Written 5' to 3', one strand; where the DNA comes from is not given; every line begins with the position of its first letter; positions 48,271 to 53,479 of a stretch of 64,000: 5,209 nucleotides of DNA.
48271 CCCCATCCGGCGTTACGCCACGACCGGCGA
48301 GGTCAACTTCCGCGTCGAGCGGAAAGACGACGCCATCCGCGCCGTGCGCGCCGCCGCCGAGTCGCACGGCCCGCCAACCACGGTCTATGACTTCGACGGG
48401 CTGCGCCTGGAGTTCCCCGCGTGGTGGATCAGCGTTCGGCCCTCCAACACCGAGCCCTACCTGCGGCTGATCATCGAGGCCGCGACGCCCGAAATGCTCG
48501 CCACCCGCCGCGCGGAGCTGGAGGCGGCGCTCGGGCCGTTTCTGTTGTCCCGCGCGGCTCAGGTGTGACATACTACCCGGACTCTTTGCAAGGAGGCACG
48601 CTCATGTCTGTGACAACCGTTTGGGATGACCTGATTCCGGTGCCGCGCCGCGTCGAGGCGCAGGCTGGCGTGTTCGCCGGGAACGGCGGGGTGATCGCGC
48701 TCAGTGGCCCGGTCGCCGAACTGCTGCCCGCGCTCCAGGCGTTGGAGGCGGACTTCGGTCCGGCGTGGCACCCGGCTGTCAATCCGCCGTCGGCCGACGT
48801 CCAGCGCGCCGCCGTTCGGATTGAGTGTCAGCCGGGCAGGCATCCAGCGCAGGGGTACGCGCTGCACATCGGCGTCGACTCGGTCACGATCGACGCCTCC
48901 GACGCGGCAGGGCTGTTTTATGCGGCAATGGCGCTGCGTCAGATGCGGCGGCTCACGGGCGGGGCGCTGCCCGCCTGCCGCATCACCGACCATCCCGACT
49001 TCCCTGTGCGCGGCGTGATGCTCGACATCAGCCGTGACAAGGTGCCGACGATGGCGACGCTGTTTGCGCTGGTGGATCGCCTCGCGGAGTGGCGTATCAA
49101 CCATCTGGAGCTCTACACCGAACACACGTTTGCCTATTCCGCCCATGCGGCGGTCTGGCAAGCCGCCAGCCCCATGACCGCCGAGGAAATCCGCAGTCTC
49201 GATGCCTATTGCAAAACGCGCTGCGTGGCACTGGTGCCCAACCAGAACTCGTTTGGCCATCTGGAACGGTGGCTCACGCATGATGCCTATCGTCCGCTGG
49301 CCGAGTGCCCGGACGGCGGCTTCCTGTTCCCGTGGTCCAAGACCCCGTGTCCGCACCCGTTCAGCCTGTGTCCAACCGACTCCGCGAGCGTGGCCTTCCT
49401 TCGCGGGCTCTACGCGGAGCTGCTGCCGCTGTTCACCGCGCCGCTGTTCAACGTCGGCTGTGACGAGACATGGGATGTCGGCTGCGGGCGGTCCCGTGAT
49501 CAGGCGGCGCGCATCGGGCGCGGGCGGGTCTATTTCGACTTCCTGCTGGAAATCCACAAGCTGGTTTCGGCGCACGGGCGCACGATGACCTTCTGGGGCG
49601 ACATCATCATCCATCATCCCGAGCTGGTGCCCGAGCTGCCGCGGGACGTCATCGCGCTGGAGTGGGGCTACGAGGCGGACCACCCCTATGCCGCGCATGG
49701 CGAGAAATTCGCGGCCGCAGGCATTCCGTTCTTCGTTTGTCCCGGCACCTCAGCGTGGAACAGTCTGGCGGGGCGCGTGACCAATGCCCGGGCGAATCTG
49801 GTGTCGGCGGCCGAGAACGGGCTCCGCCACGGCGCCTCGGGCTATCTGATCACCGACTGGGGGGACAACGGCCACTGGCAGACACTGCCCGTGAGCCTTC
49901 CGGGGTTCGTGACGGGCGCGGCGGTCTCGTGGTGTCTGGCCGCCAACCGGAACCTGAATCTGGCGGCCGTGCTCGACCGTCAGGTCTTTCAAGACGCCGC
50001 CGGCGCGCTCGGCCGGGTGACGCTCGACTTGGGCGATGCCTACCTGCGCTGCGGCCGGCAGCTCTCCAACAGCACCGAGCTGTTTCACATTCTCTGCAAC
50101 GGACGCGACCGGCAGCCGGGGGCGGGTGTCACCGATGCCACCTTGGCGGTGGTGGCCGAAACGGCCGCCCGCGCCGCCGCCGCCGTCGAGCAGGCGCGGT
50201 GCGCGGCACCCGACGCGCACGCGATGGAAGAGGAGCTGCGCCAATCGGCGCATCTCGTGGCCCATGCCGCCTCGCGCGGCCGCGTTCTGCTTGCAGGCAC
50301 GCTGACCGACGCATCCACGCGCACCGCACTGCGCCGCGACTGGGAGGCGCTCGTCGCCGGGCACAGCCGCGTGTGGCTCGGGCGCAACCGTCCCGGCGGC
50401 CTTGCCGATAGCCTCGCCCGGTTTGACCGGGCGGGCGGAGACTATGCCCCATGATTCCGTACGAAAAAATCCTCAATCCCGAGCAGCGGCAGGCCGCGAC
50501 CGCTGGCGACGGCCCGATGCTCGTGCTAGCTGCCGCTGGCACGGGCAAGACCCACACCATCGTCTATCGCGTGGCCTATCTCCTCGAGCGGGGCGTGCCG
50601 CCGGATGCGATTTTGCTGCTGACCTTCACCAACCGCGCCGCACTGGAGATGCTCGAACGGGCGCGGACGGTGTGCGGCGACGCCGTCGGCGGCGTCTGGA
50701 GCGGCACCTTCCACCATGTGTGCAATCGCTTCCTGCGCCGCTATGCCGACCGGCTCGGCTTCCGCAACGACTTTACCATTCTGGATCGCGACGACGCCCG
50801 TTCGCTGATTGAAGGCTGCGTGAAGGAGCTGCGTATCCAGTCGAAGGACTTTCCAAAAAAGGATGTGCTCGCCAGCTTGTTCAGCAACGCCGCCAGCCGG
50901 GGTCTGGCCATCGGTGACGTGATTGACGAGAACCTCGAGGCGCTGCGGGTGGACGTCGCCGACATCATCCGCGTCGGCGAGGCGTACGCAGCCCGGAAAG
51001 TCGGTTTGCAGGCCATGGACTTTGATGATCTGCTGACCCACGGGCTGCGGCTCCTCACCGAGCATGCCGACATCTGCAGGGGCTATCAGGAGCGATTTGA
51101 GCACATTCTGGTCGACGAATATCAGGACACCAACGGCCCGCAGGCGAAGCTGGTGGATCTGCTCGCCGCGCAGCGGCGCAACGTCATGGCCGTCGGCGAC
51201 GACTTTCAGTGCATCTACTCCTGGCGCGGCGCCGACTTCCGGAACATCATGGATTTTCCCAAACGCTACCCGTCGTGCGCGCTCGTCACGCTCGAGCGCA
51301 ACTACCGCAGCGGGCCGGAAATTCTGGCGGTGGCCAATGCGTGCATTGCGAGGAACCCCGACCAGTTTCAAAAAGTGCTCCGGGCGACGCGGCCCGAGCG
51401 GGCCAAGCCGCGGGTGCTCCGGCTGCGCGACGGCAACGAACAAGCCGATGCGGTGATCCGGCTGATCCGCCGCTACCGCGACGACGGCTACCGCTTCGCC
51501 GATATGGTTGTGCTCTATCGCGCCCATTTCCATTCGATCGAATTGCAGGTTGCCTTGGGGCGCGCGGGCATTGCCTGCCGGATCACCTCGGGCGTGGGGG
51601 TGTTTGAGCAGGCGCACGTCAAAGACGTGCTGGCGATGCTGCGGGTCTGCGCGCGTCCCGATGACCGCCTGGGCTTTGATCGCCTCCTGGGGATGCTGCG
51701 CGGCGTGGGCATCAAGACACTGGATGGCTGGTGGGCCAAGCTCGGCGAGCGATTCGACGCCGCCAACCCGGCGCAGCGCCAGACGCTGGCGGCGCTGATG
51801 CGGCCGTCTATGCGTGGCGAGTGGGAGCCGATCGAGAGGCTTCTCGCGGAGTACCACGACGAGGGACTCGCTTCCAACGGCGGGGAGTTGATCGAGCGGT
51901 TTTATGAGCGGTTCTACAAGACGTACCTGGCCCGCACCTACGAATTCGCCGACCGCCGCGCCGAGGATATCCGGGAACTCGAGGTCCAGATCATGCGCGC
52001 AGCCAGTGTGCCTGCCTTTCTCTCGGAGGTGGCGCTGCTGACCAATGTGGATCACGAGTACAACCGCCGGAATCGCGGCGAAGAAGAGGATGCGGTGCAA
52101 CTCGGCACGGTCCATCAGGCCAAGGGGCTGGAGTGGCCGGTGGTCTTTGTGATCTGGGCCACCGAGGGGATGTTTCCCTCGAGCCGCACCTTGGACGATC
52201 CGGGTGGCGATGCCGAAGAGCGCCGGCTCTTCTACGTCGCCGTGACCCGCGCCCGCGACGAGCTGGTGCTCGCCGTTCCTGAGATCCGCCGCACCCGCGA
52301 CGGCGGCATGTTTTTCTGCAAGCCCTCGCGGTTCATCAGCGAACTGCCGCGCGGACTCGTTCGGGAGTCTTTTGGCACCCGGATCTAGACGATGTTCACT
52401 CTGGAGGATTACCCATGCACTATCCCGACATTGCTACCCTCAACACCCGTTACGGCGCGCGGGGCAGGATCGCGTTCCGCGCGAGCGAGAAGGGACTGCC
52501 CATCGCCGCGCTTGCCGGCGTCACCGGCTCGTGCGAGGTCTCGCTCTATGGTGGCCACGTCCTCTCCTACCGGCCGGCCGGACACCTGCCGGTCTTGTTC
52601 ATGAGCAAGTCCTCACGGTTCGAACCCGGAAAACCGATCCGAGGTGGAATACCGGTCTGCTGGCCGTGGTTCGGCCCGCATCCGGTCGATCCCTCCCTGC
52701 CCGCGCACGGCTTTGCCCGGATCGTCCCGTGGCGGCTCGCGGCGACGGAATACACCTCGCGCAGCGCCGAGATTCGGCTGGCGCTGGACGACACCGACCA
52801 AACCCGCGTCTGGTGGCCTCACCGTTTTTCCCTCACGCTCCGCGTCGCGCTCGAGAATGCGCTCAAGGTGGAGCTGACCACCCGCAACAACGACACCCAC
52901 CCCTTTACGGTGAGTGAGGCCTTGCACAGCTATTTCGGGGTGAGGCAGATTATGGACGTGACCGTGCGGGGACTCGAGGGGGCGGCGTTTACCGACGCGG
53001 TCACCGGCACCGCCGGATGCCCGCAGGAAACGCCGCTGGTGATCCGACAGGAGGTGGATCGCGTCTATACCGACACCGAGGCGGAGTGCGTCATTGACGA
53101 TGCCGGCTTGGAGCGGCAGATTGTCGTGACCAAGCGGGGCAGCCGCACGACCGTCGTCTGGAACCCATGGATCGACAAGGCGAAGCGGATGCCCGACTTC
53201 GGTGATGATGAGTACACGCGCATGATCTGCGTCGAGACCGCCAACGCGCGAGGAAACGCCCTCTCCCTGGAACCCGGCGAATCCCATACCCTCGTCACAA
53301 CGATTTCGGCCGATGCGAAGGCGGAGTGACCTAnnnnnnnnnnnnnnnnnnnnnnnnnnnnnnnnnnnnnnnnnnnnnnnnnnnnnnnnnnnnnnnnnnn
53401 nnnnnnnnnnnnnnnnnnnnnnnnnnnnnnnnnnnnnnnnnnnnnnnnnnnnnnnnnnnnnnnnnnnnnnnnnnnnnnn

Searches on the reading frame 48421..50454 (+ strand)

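Call 69: search_protein_families(library=pfam, proteins=[window:48421-50454:+], max_evalue=0.00001)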
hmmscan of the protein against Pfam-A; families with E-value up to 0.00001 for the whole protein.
window:48421-50454:+ (677 aa): 2 families
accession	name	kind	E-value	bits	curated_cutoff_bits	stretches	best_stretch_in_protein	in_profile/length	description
PF02838.20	Glyco_hydro_20b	-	2e-14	54.8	26.1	1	70-191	3-124/124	Glycosyl hydrolase family 20, domain 2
PF00728.28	Glyco_hydro_20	-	1.5e-13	51.3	22.3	1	194-442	1-262/348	Glycosyl hydrolase family 20, catalytic domain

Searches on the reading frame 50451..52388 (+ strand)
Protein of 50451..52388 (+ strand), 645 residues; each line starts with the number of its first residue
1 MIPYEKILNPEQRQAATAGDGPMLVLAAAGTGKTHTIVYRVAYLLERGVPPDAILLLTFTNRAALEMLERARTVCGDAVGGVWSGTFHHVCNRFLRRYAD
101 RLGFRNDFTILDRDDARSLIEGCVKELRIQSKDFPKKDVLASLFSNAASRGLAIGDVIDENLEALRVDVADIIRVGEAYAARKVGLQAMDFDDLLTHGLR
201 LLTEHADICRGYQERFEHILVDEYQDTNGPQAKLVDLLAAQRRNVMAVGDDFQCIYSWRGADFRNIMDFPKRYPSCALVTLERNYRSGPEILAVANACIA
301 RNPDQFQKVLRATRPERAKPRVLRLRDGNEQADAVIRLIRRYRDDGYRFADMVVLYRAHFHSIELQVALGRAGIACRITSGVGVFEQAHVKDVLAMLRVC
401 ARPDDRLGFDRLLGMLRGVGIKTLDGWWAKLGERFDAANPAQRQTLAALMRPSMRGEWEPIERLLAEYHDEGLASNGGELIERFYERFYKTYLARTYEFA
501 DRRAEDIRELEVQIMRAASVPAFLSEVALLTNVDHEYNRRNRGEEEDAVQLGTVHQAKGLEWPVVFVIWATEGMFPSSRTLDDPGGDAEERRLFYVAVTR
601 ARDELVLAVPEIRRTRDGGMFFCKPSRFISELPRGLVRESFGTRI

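Call 69: search_protein_families(library=pfam, proteins=[window:50451-52388:+], max_evalue=0.00001)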
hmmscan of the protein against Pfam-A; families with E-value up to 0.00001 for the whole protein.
window:50451-52388:+ (645 aa): 6 families
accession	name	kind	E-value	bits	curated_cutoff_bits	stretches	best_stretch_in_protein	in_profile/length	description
PF00580.27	UvrD-helicase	-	7.7e-74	249.2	23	1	8-274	1-271/271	UvrD/REP helicase N-terminal domain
PF13361.12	UvrD_C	-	1.2e-45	157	25.6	2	536-608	274-346/350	UvrD-like helicase C-terminal domain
PF13245.12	AAA_19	-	1.9e-19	70.6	25.1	1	13-257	2-132/134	AAA domain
PF13538.12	UvrD_C_2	-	2.1e-12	47.2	27.4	1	553-607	6-51/52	UvrD-like helicase C-terminal domain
PF13604.12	AAA_30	-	1.5e-06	28.6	27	0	8-70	2-65/191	AAA domain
PF01443.25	Viral_helicase1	-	1.9e-06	28.3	21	0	549-607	177-226/228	Viral superfamily 1 RNA helicase core domain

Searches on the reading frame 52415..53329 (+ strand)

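Call 69: search_protein_families(library=pfam, proteins=[window:52415-53329:+], max_evalue=0.00001)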
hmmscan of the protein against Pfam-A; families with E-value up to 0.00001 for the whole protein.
window:52415-53329:+ (304 aa): 1 family
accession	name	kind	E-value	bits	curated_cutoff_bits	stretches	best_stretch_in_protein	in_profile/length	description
PF01263.26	Aldose_epim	-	2e-47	162.5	27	1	38-297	11-298/299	Aldose 1-epimerase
